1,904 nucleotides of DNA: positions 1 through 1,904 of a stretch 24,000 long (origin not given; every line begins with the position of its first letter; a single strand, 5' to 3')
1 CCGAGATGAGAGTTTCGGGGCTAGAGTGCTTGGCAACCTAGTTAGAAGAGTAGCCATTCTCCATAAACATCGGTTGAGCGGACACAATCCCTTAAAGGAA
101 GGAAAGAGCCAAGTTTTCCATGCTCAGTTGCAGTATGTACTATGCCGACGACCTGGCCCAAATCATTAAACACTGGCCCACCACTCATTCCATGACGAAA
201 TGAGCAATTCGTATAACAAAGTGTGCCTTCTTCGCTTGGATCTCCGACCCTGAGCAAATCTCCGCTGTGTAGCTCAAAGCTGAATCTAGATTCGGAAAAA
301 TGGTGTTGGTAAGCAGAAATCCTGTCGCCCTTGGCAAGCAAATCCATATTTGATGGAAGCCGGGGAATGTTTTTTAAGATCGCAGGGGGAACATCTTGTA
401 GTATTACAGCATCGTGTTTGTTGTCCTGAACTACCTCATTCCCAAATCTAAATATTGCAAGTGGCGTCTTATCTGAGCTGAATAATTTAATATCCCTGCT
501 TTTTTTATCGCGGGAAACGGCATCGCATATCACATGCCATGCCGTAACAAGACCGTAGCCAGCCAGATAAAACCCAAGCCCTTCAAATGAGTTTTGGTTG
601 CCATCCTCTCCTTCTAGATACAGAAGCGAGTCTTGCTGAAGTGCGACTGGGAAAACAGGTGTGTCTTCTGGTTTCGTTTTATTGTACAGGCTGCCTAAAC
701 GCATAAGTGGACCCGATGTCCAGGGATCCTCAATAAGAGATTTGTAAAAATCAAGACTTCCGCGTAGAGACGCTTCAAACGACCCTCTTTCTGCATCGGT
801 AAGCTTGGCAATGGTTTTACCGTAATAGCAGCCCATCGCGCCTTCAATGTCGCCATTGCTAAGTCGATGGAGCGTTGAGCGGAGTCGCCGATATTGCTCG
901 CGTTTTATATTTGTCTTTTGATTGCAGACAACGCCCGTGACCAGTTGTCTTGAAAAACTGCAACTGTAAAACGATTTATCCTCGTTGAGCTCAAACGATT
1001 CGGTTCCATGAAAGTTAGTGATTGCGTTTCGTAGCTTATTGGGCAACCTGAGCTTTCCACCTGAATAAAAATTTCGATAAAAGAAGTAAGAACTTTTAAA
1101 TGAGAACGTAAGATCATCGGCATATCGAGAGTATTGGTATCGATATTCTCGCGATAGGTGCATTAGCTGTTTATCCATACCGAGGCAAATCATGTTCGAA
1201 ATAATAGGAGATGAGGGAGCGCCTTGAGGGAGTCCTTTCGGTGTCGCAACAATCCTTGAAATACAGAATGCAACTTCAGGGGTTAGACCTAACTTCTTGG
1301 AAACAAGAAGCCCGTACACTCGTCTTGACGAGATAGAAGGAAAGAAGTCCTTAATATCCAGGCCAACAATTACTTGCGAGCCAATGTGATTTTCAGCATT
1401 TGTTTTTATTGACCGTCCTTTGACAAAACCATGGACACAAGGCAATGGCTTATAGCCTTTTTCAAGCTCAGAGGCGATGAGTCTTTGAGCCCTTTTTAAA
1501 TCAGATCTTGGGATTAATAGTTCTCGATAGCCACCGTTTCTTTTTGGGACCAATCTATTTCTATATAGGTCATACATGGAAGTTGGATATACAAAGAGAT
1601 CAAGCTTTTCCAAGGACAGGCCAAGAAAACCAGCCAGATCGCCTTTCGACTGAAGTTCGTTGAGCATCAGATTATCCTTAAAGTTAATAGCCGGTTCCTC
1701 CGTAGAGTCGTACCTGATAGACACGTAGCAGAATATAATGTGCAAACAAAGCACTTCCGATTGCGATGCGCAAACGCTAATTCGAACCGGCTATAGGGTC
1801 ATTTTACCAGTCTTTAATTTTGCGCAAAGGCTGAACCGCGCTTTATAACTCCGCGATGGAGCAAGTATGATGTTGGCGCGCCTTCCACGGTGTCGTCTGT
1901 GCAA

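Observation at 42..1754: Retron-type reverse transcriptase fused to a trypsin-like serine protease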

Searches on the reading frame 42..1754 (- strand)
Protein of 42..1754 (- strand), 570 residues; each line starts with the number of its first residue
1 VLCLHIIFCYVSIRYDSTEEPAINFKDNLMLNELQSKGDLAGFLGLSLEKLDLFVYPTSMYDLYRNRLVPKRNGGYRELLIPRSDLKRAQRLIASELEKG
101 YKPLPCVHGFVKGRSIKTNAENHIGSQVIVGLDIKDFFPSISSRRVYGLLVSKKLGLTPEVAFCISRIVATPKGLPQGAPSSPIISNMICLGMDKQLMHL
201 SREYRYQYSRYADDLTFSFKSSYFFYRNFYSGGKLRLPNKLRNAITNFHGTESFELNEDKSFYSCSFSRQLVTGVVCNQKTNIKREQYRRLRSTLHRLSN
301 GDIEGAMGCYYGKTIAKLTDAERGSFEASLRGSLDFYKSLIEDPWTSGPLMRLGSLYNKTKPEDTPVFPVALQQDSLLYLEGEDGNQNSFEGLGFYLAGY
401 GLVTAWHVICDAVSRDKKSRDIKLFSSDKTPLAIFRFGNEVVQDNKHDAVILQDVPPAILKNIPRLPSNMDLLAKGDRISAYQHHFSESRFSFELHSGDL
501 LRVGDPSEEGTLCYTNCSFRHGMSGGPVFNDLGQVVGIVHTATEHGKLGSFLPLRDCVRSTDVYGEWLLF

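Call 3: search_protein_families(library=pfam, proteins=[window:42-1754:-], max_evalue=1)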
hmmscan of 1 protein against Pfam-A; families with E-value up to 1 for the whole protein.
window:42-1754:- (570 aa): 6 families
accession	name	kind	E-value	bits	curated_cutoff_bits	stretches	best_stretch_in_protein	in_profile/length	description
PF00078.32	RVT_1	-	2.4e-17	63.8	29.6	1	69-263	1-191/205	Reverse transcriptase (RNA-dependent DNA polymerase)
PF13365.12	Trypsin_2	-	7.4e-13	49.9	27.6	1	392-538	1-144/144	Trypsin-like peptidase domain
PF00949.27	Peptidase_S7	-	0.012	15.9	20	1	510-545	83-119/131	Peptidase S7, Flavivirus NS3 serine protease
PF01732.22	Mycop_pep_DUF31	-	0.017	15.2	27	1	515-540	320-345/346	Mycoplasma peptidase (DUF31)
PF02907.21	Peptidase_S29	-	0.08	13.1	25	1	515-546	101-132/149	Hepatitis C virus NS3 protease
PF05579.19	Peptidase_S32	-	0.35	10.5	24.7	1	507-544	197-229/297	Equine arteritis virus serine endopeptidase S32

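Call 4: search_protein_families(library=padloc, proteins=[window:42-1754:-], max_evalue=0.01)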
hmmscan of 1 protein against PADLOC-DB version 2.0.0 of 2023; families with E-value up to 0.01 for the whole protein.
window:42-1754:- (570 aa): 73 families (the best 25 are shown)
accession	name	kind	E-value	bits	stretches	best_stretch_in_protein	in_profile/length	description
PDLC02959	RT-Protease_XI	-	5.7e-105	350.1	1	31-556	5-503/510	single gene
PDLC02960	RT-Protease_XI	-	7.5e-105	349.8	1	31-553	3-496/506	single gene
PDLC02961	RT-TIR_XII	-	1.1e-86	289.6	1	31-340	11-312/475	single gene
PDLC02962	RT-TIR_XII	-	1.4e-86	289.2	1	28-340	8-313/478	single gene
PDLC02968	RT-Toprim_I-C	-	3.1e-79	265.2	1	39-336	3-288/529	single gene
PDLC02965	RT-Toprim_I-C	-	4.3e-79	264.8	1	39-336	3-288/529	single gene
PDLC02956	RT_XIII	-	1.2e-70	236.9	1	28-317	107-390/469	-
PDLC02966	RT-Toprim_I-C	-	2.3e-68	229.1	1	30-339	11-316/568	single gene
PDLC02963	RT-Toprim_I-C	-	6.9e-68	227.5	1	31-339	7-311/552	single gene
PDLC02967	RT-Toprim_I-C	-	1.7e-65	219.9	1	31-299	3-269/549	single gene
PDLC02964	RT-Toprim_I-C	-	2e-63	212.9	1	31-299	3-270/554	single gene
PDLC02946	RT_III-A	-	9.6e-63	210.3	1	36-297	36-278/330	-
PDLC02943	RT_III-A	-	1.7e-57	192.8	1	39-300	27-270/322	-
PDLC02941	RT_II-A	-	2.9e-55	185.6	1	27-301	6-263/309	-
PDLC02942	RT_III-A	-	2.9e-54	182.4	1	27-305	32-294/341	-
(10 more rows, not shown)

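Call 5: search_protein_families(library=ncbifam, proteins=[window:42-1754:-], max_evalue=0.01)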
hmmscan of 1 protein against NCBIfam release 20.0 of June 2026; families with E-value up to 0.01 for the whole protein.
window:42-1754:- (570 aa): 8 families
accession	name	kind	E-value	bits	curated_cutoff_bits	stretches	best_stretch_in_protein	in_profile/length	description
NF038237.1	retron_Ec67_fus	exception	2.3e-67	227.8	450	1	31-301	4-285/572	retron Ec67 family RNA-directed DNA polymerase/endonuclease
NF042941.1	Retron_TIR_antiphage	equivalog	1.4e-66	225.2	600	1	38-338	3-302/464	TIR domain-containing anti-phage reverse transcriptase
NF038233.2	retron_St85_RT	exception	1.4e-56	191.9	235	1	40-303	3-258/289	retron St85 family RNA-directed DNA polymerase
TIGR04416.1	group_II_RT_mat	equivalog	3.3e-15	56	300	1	65-222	54-223/353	group II intron reverse transcriptase/maturase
NF041746.1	Drt2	equivalog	1.7e-08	34.1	390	1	171-219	220-268/416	antiviral reverse transcriptase Drt2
NF041747.1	Drt3a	equivalog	1.3e-07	31.3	200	1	127-262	111-236/412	antiviral reverse transcriptase Drt3a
NF041749.1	Drt4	equivalog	0.00098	18.2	450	1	121-219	131-235/489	antiviral reverse transcriptase Drt4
NF033740.0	MarP_fam_protase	equivalog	0.0019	17.3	250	1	518-545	330-357/390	MarP family serine protease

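Call 11: find_homologous_proteins(query=window:42-1667:-, max_evalue=1e-10)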
Query window:42-1667:- (541 aa): 6189 proteins with E <= 1e-10 among 8000 candidates; the best 120 are listed.
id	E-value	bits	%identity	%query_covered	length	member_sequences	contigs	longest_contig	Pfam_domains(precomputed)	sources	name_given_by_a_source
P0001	0.0e+0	1216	98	100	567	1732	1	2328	PF13365.13,PF00078.33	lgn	-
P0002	0.0e+0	1132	89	100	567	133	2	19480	PF13365.13,PF00078.33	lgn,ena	-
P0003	0.0e+0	1074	85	100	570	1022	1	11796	PF13365.13,PF00078.33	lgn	-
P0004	0.0e+0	1058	94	90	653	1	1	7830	PF00078.33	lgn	-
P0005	0.0e+0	1041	82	100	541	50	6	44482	PF13365.13,PF00078.33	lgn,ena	-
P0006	0.0e+0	1034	83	100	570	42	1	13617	PF13365.13,PF00078.33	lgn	-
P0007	2.2e-295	999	79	100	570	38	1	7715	PF13365.13,PF00078.33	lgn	-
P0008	4.5e-276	935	81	91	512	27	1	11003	PF13365.13,PF00078.33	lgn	-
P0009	7.2e-266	901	72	100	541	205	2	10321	PF13365.13,PF00078.33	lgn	-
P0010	6.7e-228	776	99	64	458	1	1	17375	PF00078.33,PF12873.13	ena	-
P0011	2.9e-202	691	100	57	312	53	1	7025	PF00078.33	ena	-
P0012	1.1e-187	643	87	60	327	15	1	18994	PF00078.33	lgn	-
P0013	5.7e-184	631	86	60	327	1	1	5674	PF00078.33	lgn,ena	-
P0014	8.4e-143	495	80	49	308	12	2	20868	PF13365.13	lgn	-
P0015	1.6e-77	280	40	69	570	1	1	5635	PF13365.13,PF00078.33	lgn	-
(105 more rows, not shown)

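Call 18: find_encoding_contigs(protein=P0005, flank=3000, max_places=6)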
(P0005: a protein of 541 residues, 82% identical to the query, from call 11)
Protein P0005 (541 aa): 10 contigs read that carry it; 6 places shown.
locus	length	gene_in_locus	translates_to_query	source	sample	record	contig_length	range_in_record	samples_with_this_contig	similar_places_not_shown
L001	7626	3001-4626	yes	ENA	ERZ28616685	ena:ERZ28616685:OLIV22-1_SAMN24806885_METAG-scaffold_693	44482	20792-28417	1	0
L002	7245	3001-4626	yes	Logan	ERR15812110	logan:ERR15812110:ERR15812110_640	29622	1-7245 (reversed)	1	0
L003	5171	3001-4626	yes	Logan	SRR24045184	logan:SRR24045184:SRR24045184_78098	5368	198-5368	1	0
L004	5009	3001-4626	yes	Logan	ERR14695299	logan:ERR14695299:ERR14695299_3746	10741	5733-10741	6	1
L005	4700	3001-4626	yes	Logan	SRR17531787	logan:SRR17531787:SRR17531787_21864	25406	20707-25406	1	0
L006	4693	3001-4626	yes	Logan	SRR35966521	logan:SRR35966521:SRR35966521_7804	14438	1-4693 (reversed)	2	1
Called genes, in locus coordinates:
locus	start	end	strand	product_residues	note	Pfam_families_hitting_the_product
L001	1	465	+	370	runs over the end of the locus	-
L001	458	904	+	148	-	-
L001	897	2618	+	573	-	-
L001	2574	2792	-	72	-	-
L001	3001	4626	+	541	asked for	PF00078:RVT_1, PF13365:Trypsin_2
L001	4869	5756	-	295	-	PF00872:Transposase_mut, PF10551:MULE (weak)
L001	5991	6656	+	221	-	-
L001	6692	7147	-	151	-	PF01527:HTH_Tnp_1 (weak), PF13384:HTH_23 (weak), PF13518:HTH_28 (weak)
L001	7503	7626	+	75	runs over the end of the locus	PF09954:DUF2188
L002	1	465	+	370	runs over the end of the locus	-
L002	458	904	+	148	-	-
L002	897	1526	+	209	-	PF13476:AAA_23 (weak)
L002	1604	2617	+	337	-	-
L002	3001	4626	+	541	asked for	PF00078:RVT_1, PF13365:Trypsin_2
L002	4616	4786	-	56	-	-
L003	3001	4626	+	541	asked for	PF00078:RVT_1, PF13365:Trypsin_2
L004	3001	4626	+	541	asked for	PF00078:RVT_1, PF13365:Trypsin_2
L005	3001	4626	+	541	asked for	PF00078:RVT_1, PF13365:Trypsin_2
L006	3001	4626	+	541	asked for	PF00078:RVT_1, PF13365:Trypsin_2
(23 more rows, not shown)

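Call 19: find_encoding_contigs(protein=P0009, flank=3000, max_places=4)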
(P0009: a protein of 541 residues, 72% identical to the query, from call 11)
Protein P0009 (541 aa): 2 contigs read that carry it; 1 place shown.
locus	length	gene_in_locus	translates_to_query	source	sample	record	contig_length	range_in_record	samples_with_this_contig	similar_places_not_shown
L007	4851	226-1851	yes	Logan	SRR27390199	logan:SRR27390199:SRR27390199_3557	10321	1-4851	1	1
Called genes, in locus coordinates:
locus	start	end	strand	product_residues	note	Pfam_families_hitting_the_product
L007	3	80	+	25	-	?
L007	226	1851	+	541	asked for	PF00078:RVT_1, PF13365:Trypsin_2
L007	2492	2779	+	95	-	-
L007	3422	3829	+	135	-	-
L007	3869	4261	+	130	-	PF01381:HTH_3, PF13443:HTH_26 (weak)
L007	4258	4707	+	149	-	-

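Call 20: find_encoding_contigs(protein=P0002, flank=3000, max_places=3)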
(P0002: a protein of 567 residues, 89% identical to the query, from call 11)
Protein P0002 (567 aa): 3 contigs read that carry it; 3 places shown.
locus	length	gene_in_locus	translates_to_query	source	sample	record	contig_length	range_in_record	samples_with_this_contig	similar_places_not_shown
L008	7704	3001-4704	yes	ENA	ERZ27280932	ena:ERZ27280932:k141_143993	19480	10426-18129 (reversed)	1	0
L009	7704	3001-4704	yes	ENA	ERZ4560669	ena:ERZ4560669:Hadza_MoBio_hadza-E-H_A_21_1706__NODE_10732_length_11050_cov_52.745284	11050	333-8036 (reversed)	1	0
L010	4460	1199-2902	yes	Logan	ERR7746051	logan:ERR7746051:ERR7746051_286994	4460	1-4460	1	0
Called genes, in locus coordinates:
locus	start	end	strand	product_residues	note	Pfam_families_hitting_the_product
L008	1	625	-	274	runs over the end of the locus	-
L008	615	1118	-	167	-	-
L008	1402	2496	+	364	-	-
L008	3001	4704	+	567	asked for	PF00078:RVT_1, PF13365:Trypsin_2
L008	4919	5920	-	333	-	PF12358:DUF3644, PF18740:EC042_2821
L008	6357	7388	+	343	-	-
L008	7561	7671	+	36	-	-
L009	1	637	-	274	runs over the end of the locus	-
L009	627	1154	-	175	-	-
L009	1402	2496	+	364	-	-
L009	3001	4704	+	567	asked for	PF00078:RVT_1, PF13365:Trypsin_2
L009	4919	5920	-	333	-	PF12358:DUF3644, PF18740:EC042_2821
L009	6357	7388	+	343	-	-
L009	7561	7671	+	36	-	-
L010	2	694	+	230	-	?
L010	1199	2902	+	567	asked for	PF00078:RVT_1, PF13365:Trypsin_2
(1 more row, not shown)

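Call 21: find_encoding_contigs(protein=P0003, flank=3000, max_places=3)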
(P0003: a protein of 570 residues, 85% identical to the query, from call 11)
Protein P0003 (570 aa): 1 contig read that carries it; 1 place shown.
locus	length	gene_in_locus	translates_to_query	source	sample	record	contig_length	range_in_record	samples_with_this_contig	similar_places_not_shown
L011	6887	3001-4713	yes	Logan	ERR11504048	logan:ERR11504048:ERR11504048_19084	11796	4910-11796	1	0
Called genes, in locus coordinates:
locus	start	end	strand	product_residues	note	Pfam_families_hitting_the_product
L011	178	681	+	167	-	PF22398:DUF6978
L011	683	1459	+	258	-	PF08861:DUF1828, PF08862:DUF1829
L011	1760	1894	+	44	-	-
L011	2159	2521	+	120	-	-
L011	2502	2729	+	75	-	-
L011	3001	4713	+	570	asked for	PF00078:RVT_1, PF13365:Trypsin_2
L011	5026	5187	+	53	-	-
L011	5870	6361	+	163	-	-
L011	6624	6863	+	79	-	-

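Call 22: find_encoding_contigs(protein=P0006, flank=3000, max_places=3)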
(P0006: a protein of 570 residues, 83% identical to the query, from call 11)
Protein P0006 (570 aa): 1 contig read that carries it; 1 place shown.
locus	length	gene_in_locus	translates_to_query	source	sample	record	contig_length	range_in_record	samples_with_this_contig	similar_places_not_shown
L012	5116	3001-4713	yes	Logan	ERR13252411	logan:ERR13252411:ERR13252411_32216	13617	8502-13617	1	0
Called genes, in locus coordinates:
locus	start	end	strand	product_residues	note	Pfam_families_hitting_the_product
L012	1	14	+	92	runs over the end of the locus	-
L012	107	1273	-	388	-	-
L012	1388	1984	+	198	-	-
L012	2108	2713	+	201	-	-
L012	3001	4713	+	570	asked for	PF00078:RVT_1, PF13365:Trypsin_2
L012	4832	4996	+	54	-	-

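Call 23: find_encoding_contigs(protein=P0007, flank=3000, max_places=3)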
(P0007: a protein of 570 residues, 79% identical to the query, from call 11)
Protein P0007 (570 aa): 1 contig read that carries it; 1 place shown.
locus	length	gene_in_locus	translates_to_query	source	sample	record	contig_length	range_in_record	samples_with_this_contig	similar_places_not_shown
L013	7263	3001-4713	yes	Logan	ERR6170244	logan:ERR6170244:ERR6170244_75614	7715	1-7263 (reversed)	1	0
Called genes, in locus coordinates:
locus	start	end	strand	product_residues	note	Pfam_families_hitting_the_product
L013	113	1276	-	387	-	-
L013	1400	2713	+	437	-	-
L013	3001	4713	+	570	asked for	PF00078:RVT_1, PF13365:Trypsin_2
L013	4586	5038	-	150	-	-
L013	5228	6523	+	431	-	PF13175:AAA_15 (faint), PF13476:AAA_23 (weak), PF02463:SMC_N, PF13304:AAA_21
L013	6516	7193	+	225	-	PF13707:RloB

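Call 41: find_related_loci(query=A1, collection=genome_contigs, flank=3000)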
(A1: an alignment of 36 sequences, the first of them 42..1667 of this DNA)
Query A1 (541 aa) in genome_contigs; peptide patterns used: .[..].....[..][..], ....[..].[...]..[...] (x = any residue, [..] = any of these).
600 stretches matched a pattern (row limit reached: there are more); 594 encode a relative of the query (tblastn E <= 1e-3); the best 80 are kept; 80 distinct loci.
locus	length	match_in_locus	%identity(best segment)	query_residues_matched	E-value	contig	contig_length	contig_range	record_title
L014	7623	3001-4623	85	1-541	0e+0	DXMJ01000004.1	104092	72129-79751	MAG TPA_asm: Collinsella sp. isolate HRGM_Genome_0485 HRGM_Genome_0485_4, whole genome shotgun sequence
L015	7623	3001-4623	85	1-541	0e+0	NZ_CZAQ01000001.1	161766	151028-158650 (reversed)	Collinsella aerofaciens strain 2789STDY5834902, whole genome shotgun sequence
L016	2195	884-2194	97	1-437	0e+0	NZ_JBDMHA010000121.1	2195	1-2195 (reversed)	Collinsella aerofaciens strain RTP31002st1_G1_RTP31002_201218 NODE_121_length_2341_cov_13.072880, whole genome shotgun s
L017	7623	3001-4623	85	1-541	0e+0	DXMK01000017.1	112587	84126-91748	MAG TPA_asm: Collinsella sp. isolate HRGM_Genome_0486 HRGM_Genome_0486_17, whole genome shotgun sequence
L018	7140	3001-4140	37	2-382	9e-58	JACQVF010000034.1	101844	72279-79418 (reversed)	MAG: Gemmatimonadetes bacterium isolate NC_groundwater_1456_Ag_S-0.65um_69_46 S_p65_S5_coassembly_k141_1490438, whole ge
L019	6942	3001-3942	37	4-315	2e-55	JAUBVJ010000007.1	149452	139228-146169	Microcoleus sp. AR_TQ3_B6 NODE_52_length_149452_cov_19.455458, whole genome shotgun sequence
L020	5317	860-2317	30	4-511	2e-54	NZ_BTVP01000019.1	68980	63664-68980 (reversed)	MAG: Parvibaculum sp. isolate AMX-MBFR-74 sequence19, whole genome shotgun sequence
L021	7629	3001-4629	27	4-534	2e-54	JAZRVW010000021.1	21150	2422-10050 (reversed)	MAG: Oscillospiraceae bacterium isolate T1900044953_TA20190006.MAGScoT_cleanbin_000008 SGB_3731_k141_1084147, whole geno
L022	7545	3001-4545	30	4-525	9e-53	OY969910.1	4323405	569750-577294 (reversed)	MAG: uncultured Acidobacteriota bacterium isolate MFD01213.bin.1.136 genome assembly, chromosome: 1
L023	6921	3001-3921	35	5-307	2e-52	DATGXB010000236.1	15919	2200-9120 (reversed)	MAG TPA_asm: Nostocaceae cyanobacterium isolate SMAG_U10597 k141_153473, whole genome shotgun sequence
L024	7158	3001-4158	32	2-382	2e-52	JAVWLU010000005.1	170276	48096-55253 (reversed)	MAG: Clostridium sp. isolate CGS1Y4-bin23 NODE_49_length_170276_cov_16.985677, whole genome shotgun sequence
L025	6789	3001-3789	40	2-267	6e-52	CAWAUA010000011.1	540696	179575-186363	MAG: uncultured Actinomycetes bacterium isolate MFD03975.bin.3.698 genome assembly, contig: contig_80430, whole genome s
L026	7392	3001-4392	31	35-511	1e-51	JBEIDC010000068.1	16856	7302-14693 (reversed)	MAG: Caulobacter sp. isolate Sample-101-S75-bin-176 Sample_101_S75-bin_176-k141_3089845, whole genome shotgun sequence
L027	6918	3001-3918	36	5-307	4e-51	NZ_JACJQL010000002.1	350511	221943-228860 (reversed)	Nostoc parmelioides FACHB-3921 contig2, whole genome shotgun sequence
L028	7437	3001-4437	30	30-510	2e-50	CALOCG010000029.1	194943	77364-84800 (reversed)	MAG: Nitrospinota bacterium isolate LOGT_bin.0048 genome assembly, contig: contig_45591, whole genome shotgun sequence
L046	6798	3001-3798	37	7-272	5e-46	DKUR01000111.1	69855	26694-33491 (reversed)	MAG TPA_asm: Lachnospiraceae bacterium UBA7199 UBA7199_contig_837, whole genome shotgun sequence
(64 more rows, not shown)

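Call 56: search_solved_structures(query=A1, max_evalue=0.001, show_alignments=0)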
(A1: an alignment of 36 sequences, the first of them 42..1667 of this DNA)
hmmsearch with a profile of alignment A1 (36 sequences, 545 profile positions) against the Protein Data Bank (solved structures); distinct sequences matched with E-value up to 0.001: 168 (the best 60 are shown).
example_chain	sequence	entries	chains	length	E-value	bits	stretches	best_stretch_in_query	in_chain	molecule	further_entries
9lm3_A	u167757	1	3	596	3.1e-90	306.6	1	5-280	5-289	Retron Ec67 protein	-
9i2f_C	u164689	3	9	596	3.1e-90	306.6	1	5-280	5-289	Retron Ec67 protein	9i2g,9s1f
8qbk_A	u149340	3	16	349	8.4e-67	229.2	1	13-274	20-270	Retron Ec86 reverse transcriptase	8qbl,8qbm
7v9x_A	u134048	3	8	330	1.1e-66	228.9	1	13-274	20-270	RNA-directed DNA polymerase from retron EC86 | Retron Ec86 reverse transcriptase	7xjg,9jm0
7v9u_A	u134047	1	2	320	1.5e-66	228.4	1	13-274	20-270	RNA-directed DNA polymerase from retron EC86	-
36ht_A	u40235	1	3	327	8.9e-50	173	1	19-281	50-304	Retron-Kva2 Reverse Transcriptase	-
9e8z_H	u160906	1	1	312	2.8e-46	161.5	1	27-280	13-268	Retron Ec83 reverse transcriptase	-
9l7p_E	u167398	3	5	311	1.6e-43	152.4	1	18-313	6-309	Retron St85 family RNA-directed DNA polymerase | Retron I-A Ec78 reverse transcriptase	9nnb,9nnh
9kjx_A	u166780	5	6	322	1.8e-43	152.2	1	18-313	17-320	RNA-directed DNA polymerase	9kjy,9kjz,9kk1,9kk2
9vhe_A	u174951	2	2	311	1.3e-42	149.5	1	18-313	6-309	Retron Ec78 reverse transcriptase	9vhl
22et_A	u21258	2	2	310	8.6e-42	146.7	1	25-287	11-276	Retron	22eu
9n69_E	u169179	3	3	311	3e-38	135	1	26-273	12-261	RNA-directed DNA polymerase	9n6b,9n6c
8bgj_A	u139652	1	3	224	3.2e-21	78.8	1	47-216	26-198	RNA-directed DNA polymerase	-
7w24_A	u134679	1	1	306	7.7e-18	67.6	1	352-536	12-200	Probable serine protease HtrA1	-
7w4r_A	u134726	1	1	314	8.8e-18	67.4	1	352-536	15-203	Probable serine protease HtrA1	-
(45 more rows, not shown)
